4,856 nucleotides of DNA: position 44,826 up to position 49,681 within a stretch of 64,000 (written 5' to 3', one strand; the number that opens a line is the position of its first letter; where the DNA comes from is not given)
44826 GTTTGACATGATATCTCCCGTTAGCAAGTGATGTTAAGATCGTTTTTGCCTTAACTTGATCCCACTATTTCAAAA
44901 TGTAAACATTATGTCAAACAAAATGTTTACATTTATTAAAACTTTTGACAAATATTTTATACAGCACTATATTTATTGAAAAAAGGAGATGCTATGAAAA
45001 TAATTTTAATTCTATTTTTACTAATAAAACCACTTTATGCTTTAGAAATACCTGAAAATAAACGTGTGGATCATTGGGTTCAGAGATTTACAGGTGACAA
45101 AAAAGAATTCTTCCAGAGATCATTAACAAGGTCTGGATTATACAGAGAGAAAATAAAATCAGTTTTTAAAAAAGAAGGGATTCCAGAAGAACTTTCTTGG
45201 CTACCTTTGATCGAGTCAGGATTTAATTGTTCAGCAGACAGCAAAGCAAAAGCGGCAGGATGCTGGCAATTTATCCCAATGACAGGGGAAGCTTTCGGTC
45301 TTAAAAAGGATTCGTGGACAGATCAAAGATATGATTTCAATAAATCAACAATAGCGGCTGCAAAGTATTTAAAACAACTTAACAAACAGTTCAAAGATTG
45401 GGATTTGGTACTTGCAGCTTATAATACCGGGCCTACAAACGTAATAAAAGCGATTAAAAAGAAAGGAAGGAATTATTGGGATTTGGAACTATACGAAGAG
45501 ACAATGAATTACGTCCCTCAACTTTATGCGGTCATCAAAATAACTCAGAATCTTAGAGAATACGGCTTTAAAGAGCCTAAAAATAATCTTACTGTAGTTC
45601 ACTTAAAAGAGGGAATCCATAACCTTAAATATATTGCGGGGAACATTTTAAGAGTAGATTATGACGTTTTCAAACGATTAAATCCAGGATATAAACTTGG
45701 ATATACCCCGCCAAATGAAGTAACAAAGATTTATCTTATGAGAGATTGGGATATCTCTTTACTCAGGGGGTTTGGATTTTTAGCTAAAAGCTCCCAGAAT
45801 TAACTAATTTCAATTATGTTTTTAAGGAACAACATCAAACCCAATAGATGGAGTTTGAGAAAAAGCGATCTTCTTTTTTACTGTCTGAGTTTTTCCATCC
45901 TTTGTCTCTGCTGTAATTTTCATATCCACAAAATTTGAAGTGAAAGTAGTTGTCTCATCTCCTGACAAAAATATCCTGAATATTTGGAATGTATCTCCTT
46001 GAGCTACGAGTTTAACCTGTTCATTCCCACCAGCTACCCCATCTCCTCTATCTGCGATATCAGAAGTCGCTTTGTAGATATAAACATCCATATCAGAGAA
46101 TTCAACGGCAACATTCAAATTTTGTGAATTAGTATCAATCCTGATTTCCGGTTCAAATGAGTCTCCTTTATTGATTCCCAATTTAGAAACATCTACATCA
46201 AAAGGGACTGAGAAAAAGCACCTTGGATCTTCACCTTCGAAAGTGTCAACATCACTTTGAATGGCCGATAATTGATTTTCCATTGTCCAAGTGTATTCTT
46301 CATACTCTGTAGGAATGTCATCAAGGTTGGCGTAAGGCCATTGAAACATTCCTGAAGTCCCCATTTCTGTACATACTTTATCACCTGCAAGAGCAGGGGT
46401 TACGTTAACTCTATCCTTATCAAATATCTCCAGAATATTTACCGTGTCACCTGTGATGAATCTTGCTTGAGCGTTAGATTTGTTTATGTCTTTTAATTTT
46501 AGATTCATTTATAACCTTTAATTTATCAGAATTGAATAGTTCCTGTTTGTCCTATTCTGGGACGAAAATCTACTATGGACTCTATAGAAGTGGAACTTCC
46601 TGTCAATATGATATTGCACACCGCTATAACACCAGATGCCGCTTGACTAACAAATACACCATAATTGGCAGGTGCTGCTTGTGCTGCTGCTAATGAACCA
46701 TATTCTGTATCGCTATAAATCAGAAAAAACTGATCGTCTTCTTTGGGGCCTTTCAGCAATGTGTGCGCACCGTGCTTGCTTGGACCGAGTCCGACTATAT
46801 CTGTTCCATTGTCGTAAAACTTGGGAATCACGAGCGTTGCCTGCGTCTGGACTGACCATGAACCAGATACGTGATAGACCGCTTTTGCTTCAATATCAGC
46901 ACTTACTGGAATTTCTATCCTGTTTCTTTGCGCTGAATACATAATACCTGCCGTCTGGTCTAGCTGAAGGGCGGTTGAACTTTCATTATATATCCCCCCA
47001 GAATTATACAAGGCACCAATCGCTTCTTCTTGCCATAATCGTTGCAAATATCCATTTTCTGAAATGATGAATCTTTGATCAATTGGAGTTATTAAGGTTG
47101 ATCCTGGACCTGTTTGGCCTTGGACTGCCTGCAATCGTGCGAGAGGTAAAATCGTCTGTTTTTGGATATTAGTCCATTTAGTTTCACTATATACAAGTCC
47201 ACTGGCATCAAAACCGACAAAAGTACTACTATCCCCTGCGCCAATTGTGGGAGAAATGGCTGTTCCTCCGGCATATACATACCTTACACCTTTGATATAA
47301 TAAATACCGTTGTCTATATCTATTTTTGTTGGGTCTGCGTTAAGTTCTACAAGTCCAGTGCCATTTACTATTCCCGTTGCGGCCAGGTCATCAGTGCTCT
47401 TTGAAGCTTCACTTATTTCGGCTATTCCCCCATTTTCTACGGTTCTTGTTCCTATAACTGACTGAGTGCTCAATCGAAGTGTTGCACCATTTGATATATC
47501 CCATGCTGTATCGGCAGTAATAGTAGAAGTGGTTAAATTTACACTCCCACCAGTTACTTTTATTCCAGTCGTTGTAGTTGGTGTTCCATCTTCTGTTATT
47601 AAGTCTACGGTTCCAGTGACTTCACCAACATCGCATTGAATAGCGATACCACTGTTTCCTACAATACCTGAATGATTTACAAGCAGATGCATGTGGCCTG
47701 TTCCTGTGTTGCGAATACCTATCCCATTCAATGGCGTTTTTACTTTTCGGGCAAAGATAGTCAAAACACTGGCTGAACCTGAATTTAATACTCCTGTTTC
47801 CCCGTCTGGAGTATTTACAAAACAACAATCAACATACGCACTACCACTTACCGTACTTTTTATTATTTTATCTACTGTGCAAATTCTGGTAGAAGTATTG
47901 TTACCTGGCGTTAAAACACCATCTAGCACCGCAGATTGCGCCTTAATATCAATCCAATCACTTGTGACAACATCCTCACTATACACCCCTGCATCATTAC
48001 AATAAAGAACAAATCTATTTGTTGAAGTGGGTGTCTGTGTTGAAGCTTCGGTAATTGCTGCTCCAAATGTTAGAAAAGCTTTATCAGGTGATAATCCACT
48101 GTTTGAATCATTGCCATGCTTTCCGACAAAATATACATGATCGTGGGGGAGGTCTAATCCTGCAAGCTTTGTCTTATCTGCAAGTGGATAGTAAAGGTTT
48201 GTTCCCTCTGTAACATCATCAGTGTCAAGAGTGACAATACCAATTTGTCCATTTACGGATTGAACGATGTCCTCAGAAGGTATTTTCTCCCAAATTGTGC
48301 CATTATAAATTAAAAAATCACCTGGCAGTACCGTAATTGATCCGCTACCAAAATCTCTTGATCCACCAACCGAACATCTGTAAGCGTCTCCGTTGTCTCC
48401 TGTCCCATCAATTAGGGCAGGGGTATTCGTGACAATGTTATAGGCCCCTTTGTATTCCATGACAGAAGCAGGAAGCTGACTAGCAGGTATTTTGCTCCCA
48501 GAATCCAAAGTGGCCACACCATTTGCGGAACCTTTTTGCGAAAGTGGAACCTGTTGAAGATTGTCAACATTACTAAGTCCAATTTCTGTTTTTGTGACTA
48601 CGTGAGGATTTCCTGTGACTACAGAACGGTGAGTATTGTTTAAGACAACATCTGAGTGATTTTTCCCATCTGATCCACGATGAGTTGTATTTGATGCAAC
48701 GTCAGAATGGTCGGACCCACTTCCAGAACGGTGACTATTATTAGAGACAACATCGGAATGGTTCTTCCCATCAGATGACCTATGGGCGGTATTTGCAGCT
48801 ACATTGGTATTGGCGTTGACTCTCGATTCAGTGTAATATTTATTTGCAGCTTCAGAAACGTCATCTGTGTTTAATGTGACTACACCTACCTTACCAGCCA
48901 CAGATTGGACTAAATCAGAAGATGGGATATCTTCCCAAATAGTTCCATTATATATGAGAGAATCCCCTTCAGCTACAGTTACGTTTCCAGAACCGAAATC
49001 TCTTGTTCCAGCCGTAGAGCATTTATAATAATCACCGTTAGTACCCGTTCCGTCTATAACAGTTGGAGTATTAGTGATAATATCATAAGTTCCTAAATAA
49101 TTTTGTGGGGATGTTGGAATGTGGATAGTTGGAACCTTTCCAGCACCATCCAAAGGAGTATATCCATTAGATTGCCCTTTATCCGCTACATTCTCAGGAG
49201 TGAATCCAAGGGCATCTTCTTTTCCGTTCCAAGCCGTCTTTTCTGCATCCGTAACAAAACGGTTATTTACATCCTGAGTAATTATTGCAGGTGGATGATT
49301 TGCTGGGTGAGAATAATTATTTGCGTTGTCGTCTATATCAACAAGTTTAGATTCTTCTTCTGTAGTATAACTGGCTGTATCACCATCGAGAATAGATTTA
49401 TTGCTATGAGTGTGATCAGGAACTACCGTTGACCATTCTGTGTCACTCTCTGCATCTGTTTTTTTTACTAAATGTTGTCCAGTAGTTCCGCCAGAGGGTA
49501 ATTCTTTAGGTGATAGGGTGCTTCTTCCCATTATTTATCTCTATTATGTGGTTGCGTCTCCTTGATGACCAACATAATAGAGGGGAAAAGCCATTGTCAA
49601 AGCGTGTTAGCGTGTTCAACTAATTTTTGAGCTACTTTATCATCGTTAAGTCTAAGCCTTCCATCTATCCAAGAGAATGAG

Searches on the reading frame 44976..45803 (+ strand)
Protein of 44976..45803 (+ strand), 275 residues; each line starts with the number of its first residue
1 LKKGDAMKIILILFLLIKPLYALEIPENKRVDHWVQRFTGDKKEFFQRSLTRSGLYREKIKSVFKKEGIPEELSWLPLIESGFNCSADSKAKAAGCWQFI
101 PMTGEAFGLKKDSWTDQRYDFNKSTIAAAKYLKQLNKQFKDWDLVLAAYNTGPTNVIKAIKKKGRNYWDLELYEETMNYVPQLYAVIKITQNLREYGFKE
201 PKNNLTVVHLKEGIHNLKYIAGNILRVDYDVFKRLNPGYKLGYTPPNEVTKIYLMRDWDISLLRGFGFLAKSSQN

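Call 83: search_protein_families(library=phrogs, proteins=[window:44976-45803:+], max_evalue=0.00001)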
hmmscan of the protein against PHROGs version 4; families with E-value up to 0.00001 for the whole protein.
window:44976-45803:+ (275 aa): 9 families
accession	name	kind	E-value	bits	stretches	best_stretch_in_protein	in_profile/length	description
phrog_2013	-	tail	6.7e-22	79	1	54-191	466-593/657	lytic tail protein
phrog_669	-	lysis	6.5e-19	67.8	1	80-184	946-1050/1946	endolysin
phrog_342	-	head and packaging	8.7e-19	68.1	1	56-191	15-147/1235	internal virion protein with endolysin domain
phrog_28504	-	tail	8.7e-17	62.1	1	59-183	236-356/597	lytic tail fiber protein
phrog_14342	-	tail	1e-13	52.6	1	80-182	166-267/272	lytic tail fiber protein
phrog_21143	-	tail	1.8e-09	37.5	1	56-161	4-106/576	lytic tail fiber protein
phrog_13449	-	other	3e-07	31.2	1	78-167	30-111/269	transglycosylase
phrog_2533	-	unknown function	1e-06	28.1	1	65-165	754-850/1130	-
phrog_1044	-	lysis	7.7e-06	25.4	1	89-166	261-341/900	endolysin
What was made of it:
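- The only lysis-type enzyme found (transglycosylase, 44976-45803) is ~30 kb away (call 83).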

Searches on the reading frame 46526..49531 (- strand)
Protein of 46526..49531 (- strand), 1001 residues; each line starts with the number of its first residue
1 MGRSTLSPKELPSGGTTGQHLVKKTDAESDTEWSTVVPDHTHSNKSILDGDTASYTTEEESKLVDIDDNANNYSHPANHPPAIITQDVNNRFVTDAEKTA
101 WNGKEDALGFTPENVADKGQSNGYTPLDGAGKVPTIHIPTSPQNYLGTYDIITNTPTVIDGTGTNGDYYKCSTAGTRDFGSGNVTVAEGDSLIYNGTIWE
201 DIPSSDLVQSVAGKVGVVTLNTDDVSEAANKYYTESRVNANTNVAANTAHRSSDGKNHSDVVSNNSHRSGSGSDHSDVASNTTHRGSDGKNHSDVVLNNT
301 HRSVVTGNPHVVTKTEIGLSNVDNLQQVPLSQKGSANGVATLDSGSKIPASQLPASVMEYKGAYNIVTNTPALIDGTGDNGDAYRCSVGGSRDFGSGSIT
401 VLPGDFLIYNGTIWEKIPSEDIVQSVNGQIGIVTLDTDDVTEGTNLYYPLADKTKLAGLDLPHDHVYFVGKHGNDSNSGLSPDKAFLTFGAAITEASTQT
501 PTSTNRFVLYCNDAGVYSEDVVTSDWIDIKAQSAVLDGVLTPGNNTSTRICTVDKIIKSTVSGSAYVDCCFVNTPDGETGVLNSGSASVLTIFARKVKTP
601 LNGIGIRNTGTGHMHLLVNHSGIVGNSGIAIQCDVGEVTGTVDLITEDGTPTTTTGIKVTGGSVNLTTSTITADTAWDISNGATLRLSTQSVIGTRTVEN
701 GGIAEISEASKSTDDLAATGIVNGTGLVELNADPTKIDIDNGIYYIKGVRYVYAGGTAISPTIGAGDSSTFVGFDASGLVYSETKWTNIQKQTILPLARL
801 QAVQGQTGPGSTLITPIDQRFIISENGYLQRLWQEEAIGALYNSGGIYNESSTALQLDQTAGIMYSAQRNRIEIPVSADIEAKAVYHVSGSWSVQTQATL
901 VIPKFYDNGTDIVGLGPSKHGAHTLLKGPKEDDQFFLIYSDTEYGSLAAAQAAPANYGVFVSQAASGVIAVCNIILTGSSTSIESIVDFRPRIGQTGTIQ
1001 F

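Call 16: search_protein_families(library=phrogs, proteins=[window:46526-49531:-], max_evalue=0.00001)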
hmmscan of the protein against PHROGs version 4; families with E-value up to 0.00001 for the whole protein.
window:46526-49531:- (1001 aa): 6 families
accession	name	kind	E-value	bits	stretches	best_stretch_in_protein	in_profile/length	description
phrog_13892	-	tail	3.5e-65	222.3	2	330-443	457-571/676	minor tail protein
phrog_31460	-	tail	3.7e-55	188.5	2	328-451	47-170/288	tail protein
phrog_29238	-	unknown function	5.7e-34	118.1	4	358-418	53-113/997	-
phrog_1446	-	tail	3e-13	50.8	1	327-369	74-116/251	minor tail protein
phrog_18608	-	unknown function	5.3e-12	46.7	1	52-107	218-273/416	-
phrog_7389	-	tail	1.1e-08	35.2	1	213-370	327-476/732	tail fiber protein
